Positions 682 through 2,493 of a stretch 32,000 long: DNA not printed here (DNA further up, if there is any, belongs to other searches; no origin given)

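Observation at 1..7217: Uncharacterised extracytoplasmic accessory module (NHL/TPR anchor protein - Yip1 - membrane-anchored protein) coupled to a mannan-type ABC importer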

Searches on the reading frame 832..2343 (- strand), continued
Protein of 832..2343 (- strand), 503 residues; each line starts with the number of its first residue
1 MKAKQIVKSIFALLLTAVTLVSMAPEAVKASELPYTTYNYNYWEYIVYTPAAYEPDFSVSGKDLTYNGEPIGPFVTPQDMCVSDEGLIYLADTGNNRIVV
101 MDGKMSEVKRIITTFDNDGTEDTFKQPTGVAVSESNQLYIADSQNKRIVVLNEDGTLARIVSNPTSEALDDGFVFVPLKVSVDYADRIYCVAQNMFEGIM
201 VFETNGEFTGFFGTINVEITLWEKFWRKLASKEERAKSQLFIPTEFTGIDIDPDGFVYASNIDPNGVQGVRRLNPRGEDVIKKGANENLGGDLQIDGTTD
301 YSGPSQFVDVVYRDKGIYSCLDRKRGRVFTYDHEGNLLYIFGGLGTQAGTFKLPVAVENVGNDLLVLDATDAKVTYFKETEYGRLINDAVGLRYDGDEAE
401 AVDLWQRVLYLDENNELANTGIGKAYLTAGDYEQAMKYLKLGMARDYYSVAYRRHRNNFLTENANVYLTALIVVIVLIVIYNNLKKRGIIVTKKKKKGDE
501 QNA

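Call 57: find_related_loci(query=A5, collection=metagenome_contigs, flank=10000)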
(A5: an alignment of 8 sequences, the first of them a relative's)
Query A5 (897 aa) in metagenome_contigs; peptide patterns used: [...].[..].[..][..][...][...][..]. (x = any residue, [..] = any of these).
600 stretches matched a pattern (row limit reached: there are more); 585 encode a relative of the query (tblastn E <= 1e-3); the best 80 are kept; 80 distinct loci.
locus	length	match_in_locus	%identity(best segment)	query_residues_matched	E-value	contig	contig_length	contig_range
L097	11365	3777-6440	38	27-892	0e+0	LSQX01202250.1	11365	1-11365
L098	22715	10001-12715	36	21-892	0e+0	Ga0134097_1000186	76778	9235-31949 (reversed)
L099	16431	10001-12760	35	6-892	7e-176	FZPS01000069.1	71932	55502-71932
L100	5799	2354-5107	35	9-892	5e-178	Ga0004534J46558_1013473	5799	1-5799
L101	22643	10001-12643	36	24-879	1e-173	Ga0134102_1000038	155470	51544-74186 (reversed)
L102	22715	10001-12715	34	22-892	5e-172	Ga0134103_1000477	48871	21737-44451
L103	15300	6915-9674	35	7-892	1e-170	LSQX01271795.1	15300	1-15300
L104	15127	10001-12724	34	22-892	4e-169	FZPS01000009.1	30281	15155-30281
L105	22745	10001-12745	34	22-892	5e-158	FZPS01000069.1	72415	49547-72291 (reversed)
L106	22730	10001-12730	33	7-890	5e-155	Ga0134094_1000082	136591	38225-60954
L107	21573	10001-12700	34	5-894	2e-154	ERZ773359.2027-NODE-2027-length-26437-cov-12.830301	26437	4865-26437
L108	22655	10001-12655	33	4-881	1e-153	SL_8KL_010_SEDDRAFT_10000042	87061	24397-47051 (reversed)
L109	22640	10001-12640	33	24-894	5e-152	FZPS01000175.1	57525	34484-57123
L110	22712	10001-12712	31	2-890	2e-150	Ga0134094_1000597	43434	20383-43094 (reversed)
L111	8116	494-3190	33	4-892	3e-150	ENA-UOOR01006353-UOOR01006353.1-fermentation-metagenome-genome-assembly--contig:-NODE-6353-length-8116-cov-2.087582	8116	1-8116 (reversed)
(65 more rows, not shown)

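Call 66: search_protein_families(library=pfam, alignment_id=A6, max_evalue=0.00001)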
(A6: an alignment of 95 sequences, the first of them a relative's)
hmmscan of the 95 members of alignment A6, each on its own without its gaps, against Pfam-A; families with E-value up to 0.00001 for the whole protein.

A. member 1, L097:9886-11064:+ (392 aa): 1 family
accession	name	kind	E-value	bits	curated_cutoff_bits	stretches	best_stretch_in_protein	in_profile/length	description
PF14307.12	Glyco_tran_WbsX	-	6.3e-42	144.7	25.1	1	39-385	3-350/350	Glycosyltransferase WbsX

B. families by the number of members that match (of 95 scanned): 115 families (the first 25 are shown)
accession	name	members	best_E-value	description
PF13377.12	Peripla_BP_3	7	2e-38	Periplasmic binding protein-like domain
PF00532.27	Peripla_BP_1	7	1.3e-31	Periplasmic binding proteins and sugar binding domain of LacI family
PF13407.12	Peripla_BP_4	6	1.1e-21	Periplasmic binding protein domain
PF01120.23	Alpha_L_fucos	5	1.7e-84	Alpha-L-fucosidase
PF00356.27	LacI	5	7.6e-19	Bacterial regulatory proteins, lacI family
PF08532.16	Glyco_hydro_42M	4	1.8e-45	Beta-galactosidase trimerisation domain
PF02836.23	Glyco_hydro_2_C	4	7.5e-44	Glycosyl hydrolases family 2, TIM barrel domain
PF01208.23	URO-D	4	5.9e-27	Uroporphyrinogen decarboxylase (URO-D)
PF02837.24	Glyco_hydro_2_N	4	2.3e-19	Glycosyl hydrolases family 2, sugar binding domain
PF00331.26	Glyco_hydro_10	3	3.1e-107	Glycosyl hydrolase family 10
PF07748.19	Glyco_hydro_38C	3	9.6e-73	Glycosyl hydrolases family 38 C-terminal domain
PF00933.27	Glyco_hydro_3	3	3.9e-66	Glycosyl hydrolase family 3 N terminal domain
PF01915.27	Glyco_hydro_3_C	3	2.1e-60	Glycosyl hydrolase family 3 C-terminal domain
PF13378.12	MR_MLE_C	3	1.1e-57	Enolase C-terminal domain-like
PF14310.12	Fn3-like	3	4.3e-26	Fibronectin type III-like domain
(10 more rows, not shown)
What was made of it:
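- Flanking CAZymes are variable (call 66).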

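Call 68: search_solved_structures(query=A4, max_evalue=10, show_alignments=4)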
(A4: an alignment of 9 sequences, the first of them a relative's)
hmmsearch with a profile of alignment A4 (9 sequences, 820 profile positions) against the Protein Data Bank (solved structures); distinct sequences matched with E-value up to 10: 6.
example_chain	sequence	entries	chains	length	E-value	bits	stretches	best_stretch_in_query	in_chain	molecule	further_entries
5opq_A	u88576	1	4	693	2e-05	26.1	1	389-521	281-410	3,6-anhydro-D-galactosidase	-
5wzq_A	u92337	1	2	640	4.6e-05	24.9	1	398-527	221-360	Alpha-N-acetylgalactosaminidase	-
5wzn_A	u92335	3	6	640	6.2e-05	24.5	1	398-528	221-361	Alpha-N-acetylgalactosaminidase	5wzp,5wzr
8rzk_A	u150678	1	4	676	7e-05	24.3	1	389-520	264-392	Conserved hypothetical periplasmic protein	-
8rzg_A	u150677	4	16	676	7.1e-05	24.3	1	389-520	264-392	Conserved hypothetical periplasmic protein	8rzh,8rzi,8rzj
6ibb_B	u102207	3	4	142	1.7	9.8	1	606-647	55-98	Nanobody6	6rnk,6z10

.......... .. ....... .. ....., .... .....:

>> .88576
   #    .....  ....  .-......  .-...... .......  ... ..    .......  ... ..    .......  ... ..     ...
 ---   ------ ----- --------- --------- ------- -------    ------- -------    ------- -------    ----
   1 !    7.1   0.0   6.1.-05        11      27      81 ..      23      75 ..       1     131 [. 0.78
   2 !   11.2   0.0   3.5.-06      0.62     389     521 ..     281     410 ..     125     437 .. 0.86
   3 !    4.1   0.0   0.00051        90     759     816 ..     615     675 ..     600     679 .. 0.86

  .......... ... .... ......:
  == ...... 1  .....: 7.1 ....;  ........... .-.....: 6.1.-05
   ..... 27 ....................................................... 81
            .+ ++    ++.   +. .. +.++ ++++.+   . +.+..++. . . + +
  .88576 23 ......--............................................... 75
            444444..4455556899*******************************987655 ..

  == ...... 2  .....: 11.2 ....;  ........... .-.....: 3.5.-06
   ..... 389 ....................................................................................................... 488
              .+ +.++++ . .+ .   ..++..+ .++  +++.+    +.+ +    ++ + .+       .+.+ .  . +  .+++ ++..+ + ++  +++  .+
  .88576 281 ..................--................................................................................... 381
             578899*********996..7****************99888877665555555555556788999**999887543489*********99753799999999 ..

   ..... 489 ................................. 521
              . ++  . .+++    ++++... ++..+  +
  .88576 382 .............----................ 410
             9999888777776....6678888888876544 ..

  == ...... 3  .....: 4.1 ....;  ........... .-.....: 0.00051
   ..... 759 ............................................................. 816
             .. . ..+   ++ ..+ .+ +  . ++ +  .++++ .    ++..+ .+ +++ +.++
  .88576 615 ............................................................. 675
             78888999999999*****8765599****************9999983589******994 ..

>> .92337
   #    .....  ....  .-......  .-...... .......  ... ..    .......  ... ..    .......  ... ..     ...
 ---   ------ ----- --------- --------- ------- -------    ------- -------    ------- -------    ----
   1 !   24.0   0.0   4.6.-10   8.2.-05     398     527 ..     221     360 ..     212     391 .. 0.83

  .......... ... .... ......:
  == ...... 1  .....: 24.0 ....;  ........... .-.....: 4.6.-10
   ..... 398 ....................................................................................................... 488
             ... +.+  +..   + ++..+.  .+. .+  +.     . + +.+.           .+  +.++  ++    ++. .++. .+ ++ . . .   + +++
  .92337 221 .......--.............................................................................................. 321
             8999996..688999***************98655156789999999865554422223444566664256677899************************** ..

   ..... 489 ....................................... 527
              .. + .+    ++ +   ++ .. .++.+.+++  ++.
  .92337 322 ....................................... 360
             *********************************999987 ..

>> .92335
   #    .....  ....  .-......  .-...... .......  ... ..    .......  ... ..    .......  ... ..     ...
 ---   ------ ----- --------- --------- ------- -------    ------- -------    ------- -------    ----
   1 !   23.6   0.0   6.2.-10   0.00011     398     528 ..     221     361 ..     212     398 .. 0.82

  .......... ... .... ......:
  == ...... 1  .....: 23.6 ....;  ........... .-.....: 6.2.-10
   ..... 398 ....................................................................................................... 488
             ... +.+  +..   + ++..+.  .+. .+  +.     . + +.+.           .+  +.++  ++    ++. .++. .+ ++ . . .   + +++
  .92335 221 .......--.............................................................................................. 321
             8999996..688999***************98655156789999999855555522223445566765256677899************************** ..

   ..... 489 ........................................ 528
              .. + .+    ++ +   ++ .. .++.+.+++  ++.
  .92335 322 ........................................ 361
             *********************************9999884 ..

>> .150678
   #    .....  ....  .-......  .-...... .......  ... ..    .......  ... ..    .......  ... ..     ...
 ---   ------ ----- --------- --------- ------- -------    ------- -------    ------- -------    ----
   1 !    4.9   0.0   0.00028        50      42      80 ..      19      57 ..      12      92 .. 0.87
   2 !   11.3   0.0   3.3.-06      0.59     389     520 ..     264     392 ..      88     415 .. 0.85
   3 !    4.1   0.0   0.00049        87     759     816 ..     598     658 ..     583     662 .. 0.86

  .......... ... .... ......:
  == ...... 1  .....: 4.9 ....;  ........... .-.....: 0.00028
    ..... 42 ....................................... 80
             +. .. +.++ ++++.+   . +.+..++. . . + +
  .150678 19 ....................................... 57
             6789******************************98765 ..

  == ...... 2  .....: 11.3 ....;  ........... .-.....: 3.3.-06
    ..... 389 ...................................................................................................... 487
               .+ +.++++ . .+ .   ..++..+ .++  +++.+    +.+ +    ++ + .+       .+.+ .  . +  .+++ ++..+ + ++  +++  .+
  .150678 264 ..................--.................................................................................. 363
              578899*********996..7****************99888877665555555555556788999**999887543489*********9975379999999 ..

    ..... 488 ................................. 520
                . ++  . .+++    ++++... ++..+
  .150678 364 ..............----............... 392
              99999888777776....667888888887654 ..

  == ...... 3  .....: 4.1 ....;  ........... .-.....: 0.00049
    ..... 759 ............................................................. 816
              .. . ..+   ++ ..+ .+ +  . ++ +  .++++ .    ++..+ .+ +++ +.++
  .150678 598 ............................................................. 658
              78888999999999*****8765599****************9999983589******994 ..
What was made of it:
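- A profile of diverse members hits GH129 chains at E 2e-5 (call 68).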

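Call 72: search_dna_similar(query=L094:12151-14940:+, collection=plasmids, mode=protein, max_rows=15)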
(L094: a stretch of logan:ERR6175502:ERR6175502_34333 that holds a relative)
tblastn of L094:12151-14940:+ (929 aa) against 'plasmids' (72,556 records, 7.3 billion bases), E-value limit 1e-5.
Records with a match: 2; places in all: 2; records where one place covers at least 80% of the query: 1.
Best place of each record, by identity: <60% 2.
By first word of the organism name: Butyrivibrio 1; Paenibacillus 1.
By predicted mobility (MOB-suite, as given by PLSDB): non-mobilizable 2.
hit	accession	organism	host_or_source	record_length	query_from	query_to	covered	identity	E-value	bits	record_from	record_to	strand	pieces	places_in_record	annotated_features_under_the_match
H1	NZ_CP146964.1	Butyrivibrio fibrisolvens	Bovinae,Bovine rumen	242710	36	921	86%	32.6%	3e-92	410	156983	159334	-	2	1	DUF5696 domain-containing protein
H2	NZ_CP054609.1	Paenibacillus cellulosilyticus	cell culture,soil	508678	315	924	66%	28.3%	5e-47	191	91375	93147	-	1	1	DUF5696 domain-containing protein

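Call 73: get_annotated_region(hit=H2, flank=11000)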
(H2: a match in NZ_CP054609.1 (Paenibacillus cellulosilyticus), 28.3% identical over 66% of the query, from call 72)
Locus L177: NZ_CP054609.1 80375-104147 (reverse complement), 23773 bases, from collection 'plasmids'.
description: Paenibacillus cellulosilyticus strain KACC 14175 plasmid unnamed1, complete sequence
organism: Paenibacillus cellulosilyticus (NCBI taxid 375489)
taxonomy: Bacteria; Bacillota; Bacilli; Bacillales; Paenibacillaceae; Paenibacillus; Paenibacillus cellulosilyticus
host: -; source: cell culture,soil; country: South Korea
typing (MOB-suite, as given by PLSDB): non-mobilizable
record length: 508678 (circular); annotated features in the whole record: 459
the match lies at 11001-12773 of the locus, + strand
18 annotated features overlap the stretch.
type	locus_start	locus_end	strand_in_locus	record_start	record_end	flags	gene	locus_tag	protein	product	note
CDS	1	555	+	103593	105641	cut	recG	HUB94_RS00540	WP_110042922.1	ATP-dependent DNA helicase RecG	GO:0006310 - DNA recombination [Evidence IEA]; GO:0006281 - DNA repair [Evidence IEA]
CDS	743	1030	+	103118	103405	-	-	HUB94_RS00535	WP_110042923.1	stage VI sporulation protein F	-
CDS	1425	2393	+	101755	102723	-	-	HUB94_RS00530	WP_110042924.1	aldo/keto reductase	-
CDS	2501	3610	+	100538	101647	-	ugpC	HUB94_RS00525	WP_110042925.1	sn-glycerol-3-phosphate ABC transporter ATP-binding protein UgpC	-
CDS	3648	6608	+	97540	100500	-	-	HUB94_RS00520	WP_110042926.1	extracellular solute-binding protein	-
CDS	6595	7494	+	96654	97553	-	-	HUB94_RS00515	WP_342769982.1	sugar ABC transporter permease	-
CDS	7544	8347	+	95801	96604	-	-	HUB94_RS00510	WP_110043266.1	carbohydrate ABC transporter permease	GO:0008643 - carbohydrate transport [Evidence IEA]; GO:0055085 - transmembrane transport [Evidence IEA]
CDS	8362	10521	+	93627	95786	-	-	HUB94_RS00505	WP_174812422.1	YIP1 family protein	-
CDS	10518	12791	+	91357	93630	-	-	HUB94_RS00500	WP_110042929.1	DUF5696 domain-containing protein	-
CDS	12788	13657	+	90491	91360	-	-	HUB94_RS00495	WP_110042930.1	sugar ABC transporter permease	-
CDS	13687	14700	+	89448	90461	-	-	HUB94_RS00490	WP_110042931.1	carbohydrate ABC transporter permease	GO:0008643 - carbohydrate transport [Evidence IEA]; GO:0055085 - transmembrane transport [Evidence IEA]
CDS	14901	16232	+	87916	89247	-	-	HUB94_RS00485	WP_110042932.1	LLM class flavin-dependent oxidoreductase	-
CDS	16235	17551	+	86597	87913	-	-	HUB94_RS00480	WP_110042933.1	LLM class flavin-dependent oxidoreductase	-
CDS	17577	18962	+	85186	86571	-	-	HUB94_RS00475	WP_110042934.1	extracellular solute-binding protein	-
CDS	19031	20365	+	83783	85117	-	-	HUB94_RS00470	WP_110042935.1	LLM class flavin-dependent oxidoreductase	-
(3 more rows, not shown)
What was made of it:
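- On CUT1-type SBP-dependent ABC importer: A ugpC-like ATPase heads the Paenibacillus module (call 73).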

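Call 74: get_annotated_region(hit=H1, flank=11000)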
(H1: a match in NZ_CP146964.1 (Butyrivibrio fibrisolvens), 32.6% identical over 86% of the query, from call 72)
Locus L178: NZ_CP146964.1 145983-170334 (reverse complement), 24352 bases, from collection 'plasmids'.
description: Butyrivibrio fibrisolvens strain D1 plasmid pNP243, complete sequence
organism: Butyrivibrio fibrisolvens (NCBI taxid 831)
taxonomy: Bacteria; Bacillota; Clostridia; Lachnospirales; Lachnospiraceae; Butyrivibrio; Butyrivibrio fibrisolvens
host: -; source: Bovinae,Bovine rumen; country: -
typing (MOB-suite, as given by PLSDB): non-mobilizable
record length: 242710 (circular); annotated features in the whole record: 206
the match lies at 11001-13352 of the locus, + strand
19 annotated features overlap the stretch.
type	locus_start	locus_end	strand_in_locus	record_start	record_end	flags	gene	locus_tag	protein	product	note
CDS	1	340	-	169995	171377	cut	-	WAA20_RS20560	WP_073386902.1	response regulator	GO:0000160 - phosphorelay signal transduction system [Evidence IEA]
CDS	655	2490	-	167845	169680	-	-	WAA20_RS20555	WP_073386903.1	histidine kinase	GO:0000160 - phosphorelay signal transduction system [Evidence IEA]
CDS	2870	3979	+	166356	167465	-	-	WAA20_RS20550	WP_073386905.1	glycoside hydrolase family 43 protein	-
CDS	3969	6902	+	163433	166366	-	-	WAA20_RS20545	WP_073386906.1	extracellular solute-binding protein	-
CDS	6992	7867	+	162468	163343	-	-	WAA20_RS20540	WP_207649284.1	sugar ABC transporter permease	-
CDS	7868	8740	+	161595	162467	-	-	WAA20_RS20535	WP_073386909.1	carbohydrate ABC transporter permease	GO:0008643 - carbohydrate transport [Evidence IEA]; GO:0055085 - transmembrane transport [Evidence IEA]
CDS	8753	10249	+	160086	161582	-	-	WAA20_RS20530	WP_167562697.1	NHL repeat-containing protein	-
CDS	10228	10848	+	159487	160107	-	-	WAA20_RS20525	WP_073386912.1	YIP1 family protein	-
CDS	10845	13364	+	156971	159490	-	-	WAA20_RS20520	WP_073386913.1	DUF5696 domain-containing protein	-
CDS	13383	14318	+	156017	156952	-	-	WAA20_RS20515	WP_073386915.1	sugar ABC transporter permease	-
CDS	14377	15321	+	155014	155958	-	-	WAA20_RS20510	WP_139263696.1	carbohydrate ABC transporter permease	GO:0008643 - carbohydrate transport [Evidence IEA]; GO:0055085 - transmembrane transport [Evidence IEA]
CDS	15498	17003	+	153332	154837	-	-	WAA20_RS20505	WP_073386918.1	extracellular solute-binding protein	-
CDS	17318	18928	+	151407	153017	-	-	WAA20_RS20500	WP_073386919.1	extracellular solute-binding protein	-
CDS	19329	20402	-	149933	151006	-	-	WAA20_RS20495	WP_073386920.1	J domain-containing protein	-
CDS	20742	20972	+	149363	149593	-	-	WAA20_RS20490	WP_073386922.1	hypothetical protein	-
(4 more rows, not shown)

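Call 78: search_protein_families(library=pfam, proteins=[L001:16462-18372:+, L001:18443-19999:+, L001:14491-15414:+, L001:15432-16403:+], max_evalue=0.00001)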
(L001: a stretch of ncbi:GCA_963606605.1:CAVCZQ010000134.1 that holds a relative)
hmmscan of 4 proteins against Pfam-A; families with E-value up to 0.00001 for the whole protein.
L001:16462-18372:+ (636 aa): 1 family
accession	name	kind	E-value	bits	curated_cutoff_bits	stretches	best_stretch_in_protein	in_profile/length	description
PF18259.7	CBM65_1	-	6.5e-62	207.1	25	3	393-503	2-113/113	Carbohydrate binding module 65 domain 1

L001:18443-19999:+ (518 aa): 1 family
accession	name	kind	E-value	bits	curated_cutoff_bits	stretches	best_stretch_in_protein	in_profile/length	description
PF01547.30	SBP_bac_1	-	2.5e-10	41.3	26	1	130-426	16-297/307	Bacterial extracellular solute-binding protein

L001:14491-15414:+ (307 aa): 1 family
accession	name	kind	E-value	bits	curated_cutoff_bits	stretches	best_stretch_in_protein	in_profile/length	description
PF00528.27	BPD_transp_1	-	2.2e-08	34.5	26.4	1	194-296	61-167/184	Binding-protein-dependent transport system inner membrane component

L001:15432-16403:+ (323 aa): 1 family
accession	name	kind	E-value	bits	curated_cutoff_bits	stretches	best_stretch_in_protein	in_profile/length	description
PF00528.27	BPD_transp_1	-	8e-16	58.7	26.4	1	112-313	3-179/184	Binding-protein-dependent transport system inner membrane component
